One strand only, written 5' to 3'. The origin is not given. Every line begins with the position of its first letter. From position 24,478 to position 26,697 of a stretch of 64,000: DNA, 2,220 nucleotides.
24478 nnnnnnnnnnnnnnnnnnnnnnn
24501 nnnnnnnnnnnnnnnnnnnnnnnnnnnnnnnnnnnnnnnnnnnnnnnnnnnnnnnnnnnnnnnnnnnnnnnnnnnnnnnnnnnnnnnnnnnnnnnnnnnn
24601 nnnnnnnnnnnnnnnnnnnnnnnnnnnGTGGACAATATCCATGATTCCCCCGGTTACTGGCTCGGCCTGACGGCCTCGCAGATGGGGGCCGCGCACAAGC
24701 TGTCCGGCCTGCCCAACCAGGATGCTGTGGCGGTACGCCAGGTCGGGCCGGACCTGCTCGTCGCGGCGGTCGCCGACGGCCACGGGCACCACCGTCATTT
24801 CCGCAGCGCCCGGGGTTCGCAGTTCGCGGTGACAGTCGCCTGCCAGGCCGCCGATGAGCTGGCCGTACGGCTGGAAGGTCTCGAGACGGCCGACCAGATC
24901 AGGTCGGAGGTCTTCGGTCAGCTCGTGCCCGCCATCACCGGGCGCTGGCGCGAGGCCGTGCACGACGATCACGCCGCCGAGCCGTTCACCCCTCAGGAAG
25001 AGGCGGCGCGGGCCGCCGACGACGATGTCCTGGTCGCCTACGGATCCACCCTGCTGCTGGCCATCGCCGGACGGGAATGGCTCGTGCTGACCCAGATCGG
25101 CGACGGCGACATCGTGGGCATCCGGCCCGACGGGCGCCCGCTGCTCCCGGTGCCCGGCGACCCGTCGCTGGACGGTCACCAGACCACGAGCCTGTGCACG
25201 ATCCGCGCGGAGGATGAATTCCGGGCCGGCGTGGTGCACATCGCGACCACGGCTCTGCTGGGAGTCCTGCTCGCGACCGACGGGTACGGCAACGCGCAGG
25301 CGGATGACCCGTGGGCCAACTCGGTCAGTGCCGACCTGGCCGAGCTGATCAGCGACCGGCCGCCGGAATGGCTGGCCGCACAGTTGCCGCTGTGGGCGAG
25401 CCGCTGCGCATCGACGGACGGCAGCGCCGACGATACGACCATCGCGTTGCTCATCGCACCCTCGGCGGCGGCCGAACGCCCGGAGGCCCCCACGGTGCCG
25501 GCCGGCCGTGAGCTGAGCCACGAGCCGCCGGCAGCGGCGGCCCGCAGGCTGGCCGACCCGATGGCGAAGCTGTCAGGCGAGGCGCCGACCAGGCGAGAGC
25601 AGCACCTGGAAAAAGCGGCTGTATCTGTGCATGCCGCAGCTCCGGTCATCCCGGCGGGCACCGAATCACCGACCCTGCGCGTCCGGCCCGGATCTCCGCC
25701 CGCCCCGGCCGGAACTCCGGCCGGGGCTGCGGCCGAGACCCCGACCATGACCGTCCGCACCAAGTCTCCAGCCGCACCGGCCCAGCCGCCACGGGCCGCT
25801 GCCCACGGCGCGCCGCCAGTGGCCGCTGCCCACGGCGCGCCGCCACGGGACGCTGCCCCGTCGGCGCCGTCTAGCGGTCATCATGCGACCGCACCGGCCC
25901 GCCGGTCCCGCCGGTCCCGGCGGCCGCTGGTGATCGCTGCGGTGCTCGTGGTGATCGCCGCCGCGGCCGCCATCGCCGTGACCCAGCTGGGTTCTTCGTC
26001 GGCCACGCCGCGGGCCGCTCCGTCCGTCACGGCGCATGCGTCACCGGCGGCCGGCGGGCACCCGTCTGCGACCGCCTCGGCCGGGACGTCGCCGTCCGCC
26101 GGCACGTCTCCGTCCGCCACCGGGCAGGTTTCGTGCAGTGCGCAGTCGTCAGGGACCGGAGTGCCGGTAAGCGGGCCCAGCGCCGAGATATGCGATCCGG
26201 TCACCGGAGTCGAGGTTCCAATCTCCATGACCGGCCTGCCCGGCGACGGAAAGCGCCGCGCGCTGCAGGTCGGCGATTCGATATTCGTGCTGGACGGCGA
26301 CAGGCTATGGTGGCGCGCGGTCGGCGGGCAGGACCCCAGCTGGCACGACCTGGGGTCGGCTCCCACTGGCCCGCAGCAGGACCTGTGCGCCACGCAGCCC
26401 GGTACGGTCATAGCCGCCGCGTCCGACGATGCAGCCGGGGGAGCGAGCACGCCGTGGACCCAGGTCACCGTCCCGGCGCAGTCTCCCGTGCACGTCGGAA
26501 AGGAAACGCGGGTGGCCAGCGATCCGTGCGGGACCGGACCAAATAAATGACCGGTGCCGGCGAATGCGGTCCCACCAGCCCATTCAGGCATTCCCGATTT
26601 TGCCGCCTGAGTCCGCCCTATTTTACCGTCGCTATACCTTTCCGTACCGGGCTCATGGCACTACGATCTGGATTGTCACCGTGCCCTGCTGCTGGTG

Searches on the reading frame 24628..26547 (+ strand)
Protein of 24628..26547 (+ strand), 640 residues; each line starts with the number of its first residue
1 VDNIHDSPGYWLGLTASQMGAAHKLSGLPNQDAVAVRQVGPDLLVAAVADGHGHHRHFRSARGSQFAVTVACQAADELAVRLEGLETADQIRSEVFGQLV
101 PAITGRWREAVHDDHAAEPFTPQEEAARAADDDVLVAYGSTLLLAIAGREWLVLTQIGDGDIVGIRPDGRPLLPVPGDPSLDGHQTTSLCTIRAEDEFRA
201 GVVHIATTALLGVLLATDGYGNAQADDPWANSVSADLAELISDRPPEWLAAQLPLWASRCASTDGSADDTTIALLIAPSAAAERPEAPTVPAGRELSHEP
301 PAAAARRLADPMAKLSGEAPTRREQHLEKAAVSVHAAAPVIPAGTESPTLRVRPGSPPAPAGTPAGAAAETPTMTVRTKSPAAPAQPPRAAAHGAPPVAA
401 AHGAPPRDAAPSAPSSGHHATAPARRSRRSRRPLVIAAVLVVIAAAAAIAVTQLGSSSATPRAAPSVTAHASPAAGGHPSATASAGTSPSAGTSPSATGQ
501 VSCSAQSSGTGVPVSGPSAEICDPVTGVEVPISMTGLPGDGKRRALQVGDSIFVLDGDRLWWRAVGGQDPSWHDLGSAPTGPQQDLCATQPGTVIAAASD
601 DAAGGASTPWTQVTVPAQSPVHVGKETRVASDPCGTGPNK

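Call 3: search_protein_families(library=pfam, proteins=[window:24628-26547:+], max_evalue=0.1)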
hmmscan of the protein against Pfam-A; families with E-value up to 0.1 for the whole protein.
window:24628-26547:+ (640 aa): 2 families
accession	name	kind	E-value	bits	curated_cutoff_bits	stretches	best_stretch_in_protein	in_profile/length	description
PF13672.11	PP2C_2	-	2.1e-28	99.8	24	1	20-253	2-208/209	Protein phosphatase 2C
PF11837.13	INV_N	-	0.097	13.6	27.8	0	414-502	6-93/109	Beta-fructofuranosidase, N-terminal domain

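Call 4: search_protein_families(library=ncbifam, proteins=[window:24628-26547:+], max_evalue=0.1)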
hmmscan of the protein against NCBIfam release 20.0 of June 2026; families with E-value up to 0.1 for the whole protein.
window:24628-26547:+ (640 aa): 2 families
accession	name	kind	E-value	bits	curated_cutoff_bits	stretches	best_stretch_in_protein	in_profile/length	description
NF052427.1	StpK7MSMEG_1200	equivalog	0.01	14.3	900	1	398-475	262-338/601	serine/threonine protein kinase StpK7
NF049861.1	SCO2400_fam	subfamily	0.02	15.4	55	1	362-464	21-127/136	SCO2400 family protein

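Call 50: search_protein_families(library=padloc, proteins=[window:24628-26547:+], max_evalue=0.01)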
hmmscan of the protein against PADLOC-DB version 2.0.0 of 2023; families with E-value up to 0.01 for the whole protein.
window:24628-26547:+ (640 aa): 0 families
